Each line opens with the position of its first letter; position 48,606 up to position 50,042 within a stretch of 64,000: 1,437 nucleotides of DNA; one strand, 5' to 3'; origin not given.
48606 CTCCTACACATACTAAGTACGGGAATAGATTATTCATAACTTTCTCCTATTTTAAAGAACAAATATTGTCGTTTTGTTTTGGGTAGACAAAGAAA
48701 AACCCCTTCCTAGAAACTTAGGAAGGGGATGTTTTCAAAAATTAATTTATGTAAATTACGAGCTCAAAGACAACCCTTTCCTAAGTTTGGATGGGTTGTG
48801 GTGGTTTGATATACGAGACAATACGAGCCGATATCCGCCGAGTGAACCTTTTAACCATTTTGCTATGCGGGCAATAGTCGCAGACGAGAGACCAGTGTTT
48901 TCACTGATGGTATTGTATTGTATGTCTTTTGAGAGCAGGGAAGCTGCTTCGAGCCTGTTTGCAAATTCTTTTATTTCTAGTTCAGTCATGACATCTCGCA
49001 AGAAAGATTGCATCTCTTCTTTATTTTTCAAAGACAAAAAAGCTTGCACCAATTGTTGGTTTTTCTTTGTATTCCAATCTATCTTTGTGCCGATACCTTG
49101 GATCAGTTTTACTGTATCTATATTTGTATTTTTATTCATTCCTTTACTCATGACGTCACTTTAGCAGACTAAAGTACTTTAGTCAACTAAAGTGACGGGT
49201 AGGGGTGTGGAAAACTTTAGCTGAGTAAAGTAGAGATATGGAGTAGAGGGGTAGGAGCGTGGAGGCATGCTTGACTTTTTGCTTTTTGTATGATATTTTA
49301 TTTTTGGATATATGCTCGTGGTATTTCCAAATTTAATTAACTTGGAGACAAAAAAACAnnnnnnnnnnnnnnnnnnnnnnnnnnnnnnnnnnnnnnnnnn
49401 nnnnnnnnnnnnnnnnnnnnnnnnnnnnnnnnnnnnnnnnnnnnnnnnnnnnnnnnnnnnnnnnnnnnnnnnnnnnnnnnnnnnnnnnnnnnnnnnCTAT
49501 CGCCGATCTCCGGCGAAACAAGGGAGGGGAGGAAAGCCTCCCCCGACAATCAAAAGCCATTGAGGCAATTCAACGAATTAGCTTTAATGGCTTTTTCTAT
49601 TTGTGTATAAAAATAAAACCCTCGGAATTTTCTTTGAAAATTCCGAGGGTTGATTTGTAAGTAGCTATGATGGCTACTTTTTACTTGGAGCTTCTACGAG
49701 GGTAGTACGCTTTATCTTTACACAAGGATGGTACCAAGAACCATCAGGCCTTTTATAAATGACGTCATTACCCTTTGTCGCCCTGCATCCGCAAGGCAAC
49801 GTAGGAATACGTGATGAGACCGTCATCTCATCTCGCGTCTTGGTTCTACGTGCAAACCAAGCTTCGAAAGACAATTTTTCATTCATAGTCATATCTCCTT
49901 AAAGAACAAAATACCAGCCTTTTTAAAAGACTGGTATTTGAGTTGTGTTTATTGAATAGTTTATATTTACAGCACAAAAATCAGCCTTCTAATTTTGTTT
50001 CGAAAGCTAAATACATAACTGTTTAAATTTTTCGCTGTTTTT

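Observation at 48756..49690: TrpR/YerC-like regulator with a four-half-site palindromic operator, a divergent GC-rich 45-codon ORF and five consecutive hairpins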

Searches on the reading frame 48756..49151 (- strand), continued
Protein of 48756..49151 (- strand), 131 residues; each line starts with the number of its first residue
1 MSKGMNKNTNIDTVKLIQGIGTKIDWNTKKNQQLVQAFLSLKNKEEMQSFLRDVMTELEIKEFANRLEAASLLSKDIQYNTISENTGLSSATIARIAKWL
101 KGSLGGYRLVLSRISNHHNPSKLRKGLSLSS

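Call 20: find_encoding_contigs(protein=P0016, flank=4000, max_places=3)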
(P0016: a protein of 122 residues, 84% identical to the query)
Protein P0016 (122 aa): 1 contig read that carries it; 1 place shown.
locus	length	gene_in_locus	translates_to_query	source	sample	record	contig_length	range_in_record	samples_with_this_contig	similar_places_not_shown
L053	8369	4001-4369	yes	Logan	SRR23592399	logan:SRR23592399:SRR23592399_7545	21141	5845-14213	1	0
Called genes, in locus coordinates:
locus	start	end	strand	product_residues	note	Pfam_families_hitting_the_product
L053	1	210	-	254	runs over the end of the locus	PF02616:SMC_ScpA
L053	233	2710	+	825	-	PF17900:Peptidase_M1_N, PF01433:Peptidase_M1, PF11838:ERAP1_C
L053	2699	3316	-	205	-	PF02589:LUD_dom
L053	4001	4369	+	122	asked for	PF01371:Trp_repressor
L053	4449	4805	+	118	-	-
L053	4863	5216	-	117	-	PF01329:Pterin_4a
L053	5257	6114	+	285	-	PF13793:Pribosyltran_N, PF00156:Pribosyltran, PF14572:Pribosyl_synth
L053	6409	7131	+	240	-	PF03171:2OG-FeII_Oxy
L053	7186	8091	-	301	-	PF00892:EamA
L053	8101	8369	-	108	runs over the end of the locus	PF01687:Flavokinase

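Call 61: search_solved_structures(query=window:48756-49151:-, max_evalue=0.01, show_alignments=2)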
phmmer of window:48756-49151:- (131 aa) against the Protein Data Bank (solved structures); distinct sequences matched with E-value up to 0.01: 3.
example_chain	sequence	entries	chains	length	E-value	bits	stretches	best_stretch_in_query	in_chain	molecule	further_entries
3frw_A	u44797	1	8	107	4.3e-14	56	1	27-121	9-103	Putative Trp repressor protein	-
3g1c_A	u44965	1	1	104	1e-11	48.3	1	28-116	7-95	The TrpR like protein from Eubacterium eligens ATCC 27750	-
3kor_A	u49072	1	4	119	3e-11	46.8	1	33-116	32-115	Possible Trp repressor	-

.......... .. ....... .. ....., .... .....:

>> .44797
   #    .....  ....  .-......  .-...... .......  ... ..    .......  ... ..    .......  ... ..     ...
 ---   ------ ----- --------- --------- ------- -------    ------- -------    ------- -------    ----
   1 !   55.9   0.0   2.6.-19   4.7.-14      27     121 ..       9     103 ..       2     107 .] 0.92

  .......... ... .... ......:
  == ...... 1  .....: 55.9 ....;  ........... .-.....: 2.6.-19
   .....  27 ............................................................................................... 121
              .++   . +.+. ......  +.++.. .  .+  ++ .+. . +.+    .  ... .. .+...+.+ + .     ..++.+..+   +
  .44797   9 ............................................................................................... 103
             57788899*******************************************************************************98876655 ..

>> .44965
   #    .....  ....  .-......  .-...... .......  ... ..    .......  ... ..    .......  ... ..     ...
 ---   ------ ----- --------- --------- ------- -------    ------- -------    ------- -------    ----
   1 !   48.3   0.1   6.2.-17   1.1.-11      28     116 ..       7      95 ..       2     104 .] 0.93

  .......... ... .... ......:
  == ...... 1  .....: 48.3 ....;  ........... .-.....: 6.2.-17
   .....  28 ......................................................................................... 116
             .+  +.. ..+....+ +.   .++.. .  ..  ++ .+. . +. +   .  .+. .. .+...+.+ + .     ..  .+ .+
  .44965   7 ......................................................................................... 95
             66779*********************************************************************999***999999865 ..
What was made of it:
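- On HisR / YerC-YecD subfamily of TrpR-family regulators: PDB 3FRW 4e-14, 3G1C 1e-11, 3KOR 3e-11 (call 61). The alignment to 3FRW and 3G1C shows Y................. against Y................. (call 61).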

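Call 71: search_protein_families(library=pfam, proteins=[L025:4397-4954:+, L012:6090-6869:+, L017:5507-6772:+, L022:6128-6751:-, L020:2371-3213:+, L053:4449-4805:+], max_evalue=0.001)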
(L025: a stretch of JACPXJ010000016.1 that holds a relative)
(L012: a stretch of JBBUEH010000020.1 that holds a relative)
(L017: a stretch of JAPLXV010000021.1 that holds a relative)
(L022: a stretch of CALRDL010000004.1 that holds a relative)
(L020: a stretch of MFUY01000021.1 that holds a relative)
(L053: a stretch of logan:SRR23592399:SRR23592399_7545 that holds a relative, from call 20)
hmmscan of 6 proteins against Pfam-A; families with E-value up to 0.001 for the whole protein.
L025:4397-4954:+ (185 aa): 3 families
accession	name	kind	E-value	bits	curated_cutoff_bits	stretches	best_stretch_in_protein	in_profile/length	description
PF18306.6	LDcluster4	-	5.2e-34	117.5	26.3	1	7-171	1-150/151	SLOG cluster4 family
PF18171.6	LSDAT_prok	-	1.7e-06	27.9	25.4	1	109-165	124-178/195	SLOG in TRPM, prokaryote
PF03641.19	Lysine_decarbox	-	3.7e-05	24.4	27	1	58-174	1-130/131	Possible lysine decarboxylase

L012:6090-6869:+ (259 aa): 1 family
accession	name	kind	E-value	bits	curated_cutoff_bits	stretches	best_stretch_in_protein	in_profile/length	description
PF01048.26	PNP_UDP_1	-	4.9e-30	105.1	25.1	1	16-253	2-232/233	Phosphorylase superfamily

L017:5507-6772:+ (421 aa): 2 families
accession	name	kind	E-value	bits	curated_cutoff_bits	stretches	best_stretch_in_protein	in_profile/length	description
PF00892.27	EamA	-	3.6e-38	131.3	28.2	2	168-301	3-134/135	EamA-like transporter family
PF01687.23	Flavokinase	-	6.2e-23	81.8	19.6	1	304-417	2-119/124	Riboflavin kinase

L022:6128-6751:- (207 aa): 1 family
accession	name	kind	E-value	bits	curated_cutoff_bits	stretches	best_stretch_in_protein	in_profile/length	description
PF03575.23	Peptidase_S51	-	3.5e-21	76.3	23.9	1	17-206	22-198/206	Peptidase family S51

L020:2371-3213:+ (280 aa): 2 families
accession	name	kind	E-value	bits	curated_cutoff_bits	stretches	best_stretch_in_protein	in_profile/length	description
PF23169.1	HalD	-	2.5e-13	50.4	26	1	42-260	6-209/228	Halogenase D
PF13640.12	2OG-FeII_Oxy_3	-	0.00023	22.5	27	1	160-259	3-97/98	2OG-Fe(II) oxygenase superfamily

L053:4449-4805:+ (118 aa): 0 families

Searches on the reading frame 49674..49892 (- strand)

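Call 6: search_protein_families(library=pfam, proteins=[window:49674-49892:-], max_evalue=0.1)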
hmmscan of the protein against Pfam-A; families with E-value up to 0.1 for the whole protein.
window:49674-49892:- (72 aa): 1 family
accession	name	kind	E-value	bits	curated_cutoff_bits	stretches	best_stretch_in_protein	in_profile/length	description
PF06938.16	DUF1285_N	-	0.012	15.9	29.3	1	48-68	19-39/67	Domain of unknown function (DUF1285), N-terminal domain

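Call 7: search_protein_families(library=ncbifam, proteins=[window:49674-49892:-], max_evalue=0.1)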
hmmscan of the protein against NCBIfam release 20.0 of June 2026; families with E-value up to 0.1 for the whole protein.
window:49674-49892:- (72 aa): 0 families
